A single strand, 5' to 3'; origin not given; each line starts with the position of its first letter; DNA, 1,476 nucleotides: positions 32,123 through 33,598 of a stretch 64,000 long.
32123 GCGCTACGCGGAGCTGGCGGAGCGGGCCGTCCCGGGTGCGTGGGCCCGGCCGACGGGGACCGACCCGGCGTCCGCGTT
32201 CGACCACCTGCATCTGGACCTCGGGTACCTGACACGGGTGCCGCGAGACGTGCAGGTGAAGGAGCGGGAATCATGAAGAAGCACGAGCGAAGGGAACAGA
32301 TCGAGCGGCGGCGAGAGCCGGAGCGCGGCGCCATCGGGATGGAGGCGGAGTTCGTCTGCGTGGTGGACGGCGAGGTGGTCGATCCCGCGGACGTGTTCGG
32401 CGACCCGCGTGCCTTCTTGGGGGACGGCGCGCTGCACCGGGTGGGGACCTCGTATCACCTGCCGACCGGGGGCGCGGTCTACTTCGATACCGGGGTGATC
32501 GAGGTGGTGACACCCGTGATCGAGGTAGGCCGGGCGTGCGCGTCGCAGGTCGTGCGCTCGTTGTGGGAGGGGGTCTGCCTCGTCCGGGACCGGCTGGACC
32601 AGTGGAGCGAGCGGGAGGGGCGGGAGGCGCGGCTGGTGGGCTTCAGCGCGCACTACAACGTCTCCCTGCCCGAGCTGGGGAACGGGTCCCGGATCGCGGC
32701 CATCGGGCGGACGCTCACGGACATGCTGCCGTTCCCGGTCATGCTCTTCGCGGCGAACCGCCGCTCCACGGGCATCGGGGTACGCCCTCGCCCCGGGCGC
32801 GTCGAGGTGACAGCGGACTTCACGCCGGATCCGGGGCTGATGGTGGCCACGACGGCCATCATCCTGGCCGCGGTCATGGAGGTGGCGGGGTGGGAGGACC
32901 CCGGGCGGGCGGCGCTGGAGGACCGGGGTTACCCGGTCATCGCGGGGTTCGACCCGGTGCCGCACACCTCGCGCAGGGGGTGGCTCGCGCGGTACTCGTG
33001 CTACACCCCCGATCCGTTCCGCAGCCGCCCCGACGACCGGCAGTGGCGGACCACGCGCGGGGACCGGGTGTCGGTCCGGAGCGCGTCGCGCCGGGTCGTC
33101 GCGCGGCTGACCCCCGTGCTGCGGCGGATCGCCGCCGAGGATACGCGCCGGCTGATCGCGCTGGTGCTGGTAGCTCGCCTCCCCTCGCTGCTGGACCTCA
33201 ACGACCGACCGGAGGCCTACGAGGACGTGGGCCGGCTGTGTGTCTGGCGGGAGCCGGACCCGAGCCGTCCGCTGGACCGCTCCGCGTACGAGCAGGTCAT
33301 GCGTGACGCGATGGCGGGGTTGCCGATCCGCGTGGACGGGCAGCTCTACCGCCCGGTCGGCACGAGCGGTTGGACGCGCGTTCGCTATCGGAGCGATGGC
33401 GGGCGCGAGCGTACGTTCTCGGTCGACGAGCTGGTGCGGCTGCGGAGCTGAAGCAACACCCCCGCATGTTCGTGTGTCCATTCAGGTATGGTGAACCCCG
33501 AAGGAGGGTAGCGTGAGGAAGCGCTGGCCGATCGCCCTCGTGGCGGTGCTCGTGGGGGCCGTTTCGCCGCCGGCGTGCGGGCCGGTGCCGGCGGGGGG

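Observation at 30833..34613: Coupled operon of two apparently cytoplasmic D,D-peptidase-fold proteins plus a ligase-like unknown, followed by a secreted HExxH protein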

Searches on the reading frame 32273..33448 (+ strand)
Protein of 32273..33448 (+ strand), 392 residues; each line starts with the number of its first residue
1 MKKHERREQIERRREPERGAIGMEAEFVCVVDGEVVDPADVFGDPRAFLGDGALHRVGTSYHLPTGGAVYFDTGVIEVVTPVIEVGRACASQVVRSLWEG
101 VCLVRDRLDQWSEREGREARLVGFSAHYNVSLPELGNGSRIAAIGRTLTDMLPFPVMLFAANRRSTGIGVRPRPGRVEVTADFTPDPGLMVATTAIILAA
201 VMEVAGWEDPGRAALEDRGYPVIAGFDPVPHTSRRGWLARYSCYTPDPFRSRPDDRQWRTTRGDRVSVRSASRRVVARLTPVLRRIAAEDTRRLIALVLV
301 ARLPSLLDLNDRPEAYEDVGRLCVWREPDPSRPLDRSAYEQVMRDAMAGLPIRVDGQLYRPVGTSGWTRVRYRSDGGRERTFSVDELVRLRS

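Call 4: search_protein_families(library=pfam, proteins=[window:32273-33448:+], max_evalue=1)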
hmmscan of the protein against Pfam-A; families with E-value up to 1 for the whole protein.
window:32273-33448:+ (392 aa): 0 families

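Call 5: search_protein_families(library=ncbifam, proteins=[window:32273-33448:+], max_evalue=1)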
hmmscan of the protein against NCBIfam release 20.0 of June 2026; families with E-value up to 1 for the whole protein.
window:32273-33448:+ (392 aa): 0 families

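Call 6: find_homologous_proteins(query=window:32273-33448:+)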
Query window:32273-33448:+ (392 aa): 4297 proteins with E <= 0.001 among 8000 candidates; the best 120 are listed.
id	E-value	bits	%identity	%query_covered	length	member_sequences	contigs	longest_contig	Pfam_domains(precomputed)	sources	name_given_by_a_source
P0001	3.4e-260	881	100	100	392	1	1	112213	-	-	-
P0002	9.6e-211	718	81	99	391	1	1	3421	-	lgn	-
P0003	1.7e-210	717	81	100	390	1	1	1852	-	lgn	-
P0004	1.0e-209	714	82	100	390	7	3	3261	-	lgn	-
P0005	2.6e-206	703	80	100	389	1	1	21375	-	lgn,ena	-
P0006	2.3e-205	700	80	100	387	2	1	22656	-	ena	-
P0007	3.6e-204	696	80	100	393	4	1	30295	-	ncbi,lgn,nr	ncbi:MAG TPA: hypothetical protein VMM83_06885 [Longimicrobiales bacterium]|nr:hypothetical protein 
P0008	5.6e-204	696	79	100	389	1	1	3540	-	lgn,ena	-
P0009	1.5e-189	648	75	96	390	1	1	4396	-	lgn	-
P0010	1.9e-175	602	70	100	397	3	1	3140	-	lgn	-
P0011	5.7e-175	600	69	100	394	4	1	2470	-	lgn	-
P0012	2.9e-174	598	70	100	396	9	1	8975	-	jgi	jgi:hypothetical protein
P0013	6.9e-174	596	71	96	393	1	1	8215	-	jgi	-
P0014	1.2e-172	592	69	100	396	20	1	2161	-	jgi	jgi:hypothetical protein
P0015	2.3e-172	591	70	96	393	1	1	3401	-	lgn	-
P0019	5.9e-171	587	68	100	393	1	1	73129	-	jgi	jgi:hypothetical protein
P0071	6.6e-121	422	51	95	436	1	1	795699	-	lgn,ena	-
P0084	3.6e-120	420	52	99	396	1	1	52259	-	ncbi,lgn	-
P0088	4.7e-120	419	53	95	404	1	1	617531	-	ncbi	-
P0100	1.9e-119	417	53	95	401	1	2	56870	-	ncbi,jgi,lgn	-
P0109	3.6e-119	416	50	99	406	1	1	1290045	-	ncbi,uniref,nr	ncbi:hypothetical protein LZ009_05455 [Ramlibacter sp. XY19]|uniref:hypothetical protein n=1 Tax=Ram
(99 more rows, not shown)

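Call 7: find_encoding_contigs(protein=P0109, flank=8000, max_places=2)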
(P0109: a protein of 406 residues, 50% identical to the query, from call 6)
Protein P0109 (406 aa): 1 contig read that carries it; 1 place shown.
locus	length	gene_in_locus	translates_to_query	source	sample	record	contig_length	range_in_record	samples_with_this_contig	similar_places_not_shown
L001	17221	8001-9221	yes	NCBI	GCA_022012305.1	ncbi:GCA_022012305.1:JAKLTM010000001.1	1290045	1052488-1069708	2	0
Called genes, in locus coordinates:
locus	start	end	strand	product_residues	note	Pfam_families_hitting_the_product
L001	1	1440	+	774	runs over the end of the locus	-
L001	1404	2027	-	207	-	PF11625:DUF3253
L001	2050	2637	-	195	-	PF28474:DUF8412, PF13376:OmdA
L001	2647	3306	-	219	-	PF02798:GST_N, PF13417:GST_N_3, PF13409:GST_N_2, PF00043:GST_C, PF13410:GST_C_2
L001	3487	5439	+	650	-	PF01019:G_glu_transpept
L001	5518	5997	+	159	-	-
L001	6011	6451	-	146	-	-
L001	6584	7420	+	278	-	PF13354:Beta-lactamase2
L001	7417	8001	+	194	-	-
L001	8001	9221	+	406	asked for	-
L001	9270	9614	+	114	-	-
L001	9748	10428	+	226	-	-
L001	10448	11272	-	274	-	PF09296:NUDIX-like, PF09297:Zn_ribbon_NUD, PF00293:NUDIX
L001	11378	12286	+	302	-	PF00497:SBP_bac_3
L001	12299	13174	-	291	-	PF02678:Pirin, PF05726:Pirin_C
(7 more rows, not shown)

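Call 8: find_encoding_contigs(protein=P0071, flank=8000, max_places=2)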
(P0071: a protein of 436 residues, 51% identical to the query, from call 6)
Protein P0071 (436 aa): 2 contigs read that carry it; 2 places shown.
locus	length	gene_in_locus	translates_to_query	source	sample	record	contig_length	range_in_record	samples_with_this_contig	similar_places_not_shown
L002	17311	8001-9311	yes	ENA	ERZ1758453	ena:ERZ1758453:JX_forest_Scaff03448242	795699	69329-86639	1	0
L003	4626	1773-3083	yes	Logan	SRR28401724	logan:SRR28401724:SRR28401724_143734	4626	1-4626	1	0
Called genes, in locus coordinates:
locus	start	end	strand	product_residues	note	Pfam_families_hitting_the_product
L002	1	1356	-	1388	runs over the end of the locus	PF05359:DUF748 (weak), PF27051:TamB_N (weak), PF04357:TamB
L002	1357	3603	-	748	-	PF07244:POTRA (faint), PF01103:Omp85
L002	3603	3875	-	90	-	-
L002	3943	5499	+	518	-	PF00496:SBP_bac_5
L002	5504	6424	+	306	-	PF19300:BPD_transp_1_N, PF00528:BPD_transp_1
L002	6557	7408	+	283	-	PF13354:Beta-lactamase2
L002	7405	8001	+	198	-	-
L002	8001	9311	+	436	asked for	-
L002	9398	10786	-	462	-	PF01225:Mur_ligase, PF08245:Mur_ligase_M, PF02875:Mur_ligase_C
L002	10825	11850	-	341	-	PF03486:HI0933_like (faint), PF07992:Pyr_redox_2, PF13450:NAD_binding_8 (faint), PF13738:Pyr_redox_3, PF00070:Pyr_redox (weak)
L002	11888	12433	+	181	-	PF01923:Cob_adeno_trans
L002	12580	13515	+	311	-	PF01761:DHQ_synthase, PF24621:DHQS_C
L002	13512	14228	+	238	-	PF06725:3D (weak)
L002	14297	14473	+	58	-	-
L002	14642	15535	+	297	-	PF00140:Sigma70_r1_2 (weak), PF04542:Sigma70_r2, PF04539:Sigma70_r3, PF04545:Sigma70_r4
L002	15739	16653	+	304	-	PF00781:DAGK_cat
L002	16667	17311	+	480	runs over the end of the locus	PF01565:FAD_binding_4, PF02913:FAD-oxidase_C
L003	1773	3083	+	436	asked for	-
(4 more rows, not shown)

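Call 9: find_encoding_contigs(protein=P0088, flank=8000, max_places=2)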
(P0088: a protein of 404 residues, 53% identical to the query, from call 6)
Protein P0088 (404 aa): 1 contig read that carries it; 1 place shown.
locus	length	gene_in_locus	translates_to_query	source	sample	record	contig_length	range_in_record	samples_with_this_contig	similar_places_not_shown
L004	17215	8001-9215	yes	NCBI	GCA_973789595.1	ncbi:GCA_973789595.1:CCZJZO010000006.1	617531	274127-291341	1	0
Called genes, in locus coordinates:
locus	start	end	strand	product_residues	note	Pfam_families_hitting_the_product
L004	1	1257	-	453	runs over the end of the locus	PF00072:Response_reg, PF00158:Sigma54_activat, PF01078:Mg_chelatase (faint), PF14532:Sigma54_activ_2, PF00004:AAA (weak), PF07728:AAA_5, PF25601:AAA_lid_14, PF02954:HTH_8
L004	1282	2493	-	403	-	PF00512:HisKA, PF02518:HATPase_c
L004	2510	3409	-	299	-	-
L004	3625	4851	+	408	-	PF04551:GcpE, PF26540:GcpE_C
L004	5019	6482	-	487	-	-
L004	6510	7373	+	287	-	PF13354:Beta-lactamase2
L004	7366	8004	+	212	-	-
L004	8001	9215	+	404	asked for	-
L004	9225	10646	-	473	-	PF01225:Mur_ligase, PF08245:Mur_ligase_M, PF02875:Mur_ligase_C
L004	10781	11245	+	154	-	PF00254:FKBP_C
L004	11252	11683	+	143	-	PF00472:RF-1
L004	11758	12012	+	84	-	PF04226:Transgly_assoc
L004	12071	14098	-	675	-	PF26550:Tricorn_2nd (faint), PF00930:DPPIV_N (weak), PF26549:Tricorn_N, PF07676:PD40 (weak), PF00326:Peptidase_S9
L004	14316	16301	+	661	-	PF07715:Plug, PF00593:TonB_dep_Rec_b-barrel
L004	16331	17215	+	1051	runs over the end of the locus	PF02012:BNR (faint), PF25852:DUF6242_C (faint), PF15902:Sortilin-Vps10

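Call 13: search_solved_structures(query=A1, max_evalue=10, show_alignments=3)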
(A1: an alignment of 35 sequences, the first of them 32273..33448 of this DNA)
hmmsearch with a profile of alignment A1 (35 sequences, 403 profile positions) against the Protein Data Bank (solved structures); distinct sequences matched with E-value up to 10: 1.
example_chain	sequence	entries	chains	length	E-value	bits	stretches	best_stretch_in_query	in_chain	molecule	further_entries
3nvs_A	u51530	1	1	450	1.3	11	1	182-223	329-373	3-phosphoshikimate 1-carboxyvinyltransferase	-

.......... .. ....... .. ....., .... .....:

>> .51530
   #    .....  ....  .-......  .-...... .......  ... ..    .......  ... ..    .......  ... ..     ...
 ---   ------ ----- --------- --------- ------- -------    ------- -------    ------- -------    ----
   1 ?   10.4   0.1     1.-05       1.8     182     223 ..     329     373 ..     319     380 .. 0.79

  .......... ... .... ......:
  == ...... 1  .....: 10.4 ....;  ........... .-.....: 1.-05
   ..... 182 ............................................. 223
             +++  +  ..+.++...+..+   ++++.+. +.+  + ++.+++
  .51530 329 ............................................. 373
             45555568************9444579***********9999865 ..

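Call 17: find_related_loci(query=A1, collection=genome_contigs, flank=7000)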
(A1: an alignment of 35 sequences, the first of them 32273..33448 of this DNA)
Query A1 (392 aa) in genome_contigs; peptide patterns used: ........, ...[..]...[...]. (x = any residue, [..] = any of these).
524 stretches matched a pattern; 507 encode a relative of the query (tblastn E <= 1e-3); the best 80 are kept; 80 distinct loci.
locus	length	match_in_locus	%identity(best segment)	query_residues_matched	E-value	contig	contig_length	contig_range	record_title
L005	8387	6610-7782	69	5-392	3e-160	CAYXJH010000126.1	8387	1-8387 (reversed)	MAG TPA_asm: uncultured Gemmatimonadaceae bacterium isolate SRP217488_co1_29 genome assembly, contig: NODE_7632_length_8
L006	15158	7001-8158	60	1-388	2e-148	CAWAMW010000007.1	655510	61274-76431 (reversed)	MAG: uncultured Gemmatimonadales bacterium isolate MFD01721.bin.1.240 genome assembly, contig: contig_15848, whole genom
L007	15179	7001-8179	51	1-388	3e-123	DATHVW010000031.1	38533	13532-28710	MAG TPA_asm: Longimicrobiales bacterium isolate SMAG_U16143 k141_96709, whole genome shotgun sequence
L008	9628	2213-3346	54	17-389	3e-123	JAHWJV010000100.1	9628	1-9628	MAG: Gemmatimonadetes bacterium isolate 0711_bin6 NODE_100_length_9628_cov_2.502368, whole genome shotgun sequence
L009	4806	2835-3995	51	10-388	2e-122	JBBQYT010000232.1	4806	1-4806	MAG: Longimicrobiales bacterium isolate Co_metawrap_2177 Cmw_2177_k141_24370726_length_4806_cov_7.0000, whole genome sho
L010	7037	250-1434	52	1-389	7e-121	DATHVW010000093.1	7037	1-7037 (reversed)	MAG TPA_asm: Longimicrobiales bacterium isolate SMAG_U16143 k141_1268298, whole genome shotgun sequence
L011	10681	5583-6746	51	2-388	5e-121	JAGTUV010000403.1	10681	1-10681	MAG: Gemmatimonadetes bacterium isolate SH-MAG3 SH-MAG3_contig_000403, whole genome shotgun sequence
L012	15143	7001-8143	54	13-388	6e-121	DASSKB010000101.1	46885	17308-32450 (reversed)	MAG TPA_asm: Longimicrobiaceae bacterium isolate SMAG_U1130 k141_593289, whole genome shotgun sequence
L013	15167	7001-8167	50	1-388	4e-120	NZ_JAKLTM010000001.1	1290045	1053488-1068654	Ramlibacter paludis strain XY19 1, whole genome shotgun sequence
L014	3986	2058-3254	50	1-388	9e-122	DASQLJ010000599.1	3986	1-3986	MAG TPA_asm: Longimicrobium sp. isolate SMAG_U11935 k141_4080439, whole genome shotgun sequence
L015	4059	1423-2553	54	20-389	1e-121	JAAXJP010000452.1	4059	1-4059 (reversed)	MAG: Rubrivirga sp. isolate SW42617_bin_3 NODE_4841_length_4059_cov_25.645105, whole genome shotgun sequence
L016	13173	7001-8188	49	8-388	1e-119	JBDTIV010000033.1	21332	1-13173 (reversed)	MAG: Gemmatimonadaceae bacterium isolate cluster2_bin.37 k127_2775607, whole genome shotgun sequence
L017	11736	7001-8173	51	5-388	1e-119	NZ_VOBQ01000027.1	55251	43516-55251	Caenimonas sedimenti strain HX-9-20 Scaffold22_1, whole genome shotgun sequence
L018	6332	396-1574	50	2-389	4e-119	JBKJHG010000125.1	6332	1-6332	MAG: Gemmatimonadaceae bacterium isolate ant_bin.10 S1Ck117_5480472_flag_0_multi_10.0000_len_6332, whole genome shotgun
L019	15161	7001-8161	50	2-389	4e-119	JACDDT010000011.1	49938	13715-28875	MAG: Gemmatimonadaceae bacterium isolate MGR_bin341 SD2901_NODE_251_length_49938_cov_17.596113, whole genome shotgun seq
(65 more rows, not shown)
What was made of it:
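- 507 species genomes encode a g3 relative (call 17). Soil lineages dominate the distribution (call 17).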

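Call 20: predict_structure(alignment_id=A1)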
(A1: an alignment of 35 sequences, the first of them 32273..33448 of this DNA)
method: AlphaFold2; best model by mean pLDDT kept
length: 392 residues; sequences in the alignment: 35
mean_pLDDT: 91.1   pTM: 0.91
mean pLDDT of the five models: 91.1, 90.7, 90.3, 90.3, 88.7
residues with pLDDT >= 90: 318; 70-90: 46; 50-70: 16; < 50: 12
segments of 3 or more residues with pLDDT < 50: 1-12
pLDDT, mean of each block of 10 residues (from residue 1): 35 67 97 96 85 66 89 92 95 97 95 96 96 87 96 97 93 93 96 99 96 97 96 85 94 97 97 99 97 98 94 93 90 93 92 93 87 94 93 75
secondary structure, 60 per line:
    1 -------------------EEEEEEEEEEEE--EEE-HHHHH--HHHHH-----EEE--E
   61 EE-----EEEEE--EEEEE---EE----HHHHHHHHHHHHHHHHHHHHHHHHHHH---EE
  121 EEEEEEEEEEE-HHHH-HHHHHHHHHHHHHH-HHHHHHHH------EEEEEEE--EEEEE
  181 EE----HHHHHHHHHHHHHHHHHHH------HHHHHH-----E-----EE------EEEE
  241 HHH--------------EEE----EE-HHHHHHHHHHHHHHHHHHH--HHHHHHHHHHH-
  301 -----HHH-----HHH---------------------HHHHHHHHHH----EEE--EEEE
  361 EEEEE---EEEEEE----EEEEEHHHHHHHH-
elements in order: E20-31 E34-36 H38-42 H45-49 E55-57 E60-62 E68-72 E75-79 H89-115 E119-131 H133-136 H138-151 H153-160 E167-173 E176-182 H187-205 H212-217 E237-240 E258-260 H268-286 H289-299 H338-347 E352-354 E357-365 E369-374 E379-383 H384-391
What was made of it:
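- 32273..33451 (+): g3: member of an unannotated family of the glutamine-synthetase-fold carboxylate-amine ligase superfamily, 392 aa. AF2 model pLDDT 91, pTM 0.91 (call 20).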

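Call 23: fold_search(model_id=the predicted structure, library=pdb)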
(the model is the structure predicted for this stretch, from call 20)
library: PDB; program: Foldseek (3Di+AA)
matches with E <= 10: 575; with E <= 0.001: 20
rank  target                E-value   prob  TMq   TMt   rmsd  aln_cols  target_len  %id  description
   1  4bjr_B                3.5e-09  1.00  0.51  0.42   8.4       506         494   10  Crystal structure of the complex between Prokaryotic Ubiquitin-like Protein Pup and its Ligase PafA (released 2013-05-01)
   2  4bjr_A                1.5e-08  1.00  0.49  0.40   8.9       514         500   12  Crystal structure of the complex between Prokaryotic Ubiquitin-like Protein Pup and its Ligase PafA (released 2013-05-01)
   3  7oy3_A                1.3e-07  1.00  0.51  0.43   8.9       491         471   12  Crystal structure of depupylase Dop in complex with phosphorylated Pup and ADP (released 2021-12-01)
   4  5lrt                  2.2e-07  1.00  0.53  0.46   8.5       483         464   14  Structure of the Deamidase-Depupylase Dop of the Prokaryotic Ubiquitin-like Modification Pathway in Complex with ADP and (released 2017-02-01)
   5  7oyh_A                2.7e-07  1.00  0.53  0.45   8.5       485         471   12  Crystal structure of depupylase Dop in complex with Pup and ADP/tetrafluoromagnesate (released 2021-12-01)
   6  7oxy_A                3.1e-07  1.00  0.50  0.42   9.1       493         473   12  Crystal structure of depupylase Dop in complex with Pup and AMP-PCP (released 2021-12-01)
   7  7oxv                  5.3e-07  1.00  0.49  0.40  10.0       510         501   12  Crystal structure of depupylase Dop in the Dop-loop-inserted state (released 2021-12-01)
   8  4b0r                  8.5e-07  1.00  0.50  0.44   9.2       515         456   12  Structure of the Deamidase-Depupylase Dop of the Prokaryotic Ubiquitin-like Modification Pathway (released 2012-09-12)
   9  1tt4_A                8.2e-06  1.00  0.44  0.48   5.2       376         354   13  Structure of NP459575, a predicted glutathione synthase from Salmonella typhimurium (released 2004-08-17)
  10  1r8g_A                3.1e-05  1.00  0.45  0.49   6.6       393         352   13  Structure and function of YbdK (released 2004-08-17)
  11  9cku_G                3.6e-05  1.00  0.41  0.41   7.8       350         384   10  Complex of M. smegmatis Dop with M. tuberculosis CoaX and Pup91 (released 2024-11-13)
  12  9qur_D                4.9e-05  1.00  0.31  0.28   9.5       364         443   12  Crystal structure of gamma-Glutamyl-Methylamide Synthetase from Methylovorus mays (MmGmaS) in complex with ATPgS (released 2026-01-28)
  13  1r8g_B                1.3e-04  1.00  0.43  0.47   6.5       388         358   13  Structure and function of YbdK (released 2004-08-17)
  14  4b0t_B                2.0e-04  1.00  0.41  0.36   9.9       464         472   12  Structure of the Pup Ligase PafA of the Prokaryotic Ubiquitin-like Modification Pathway in Complex with ADP (released 2012-09-12)
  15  4lnn_I                2.8e-04  1.00  0.32  0.30   8.8       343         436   13  B. subtilis glutamine synthetase structures reveal large active site conformational changes and basis for isoenzyme sp (released 2013-11-13)
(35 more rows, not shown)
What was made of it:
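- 32273..33451 (+): Foldseek: PafA 4bjr E 3.5e-9, Dop 1e-7, YbdK 8e-6, GmaS and GlnA (call 23).
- On GS-fold carboxylate-amine ligase superfamily (g3): Foldseek matches to PafA, Dop, YbdK, GmaS and GlnA with probability 0.99-1.00 and E 3.5e-9 to 1e-3 (call 23).
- Closest known: PafA and Dop. Same: The fold matches (Foldseek probability 1.00, E 3.5e-9 to 1e-3; call 23).
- The third gene has the GS fold (call 23). GS-fold enzymes conjugate amines to glutamate (GmaS match in call 23; PuuA from established knowledge). The best structural matches of g3 are PafA and Dop (E 3.5e-9 to 8.5e-7; call 23).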
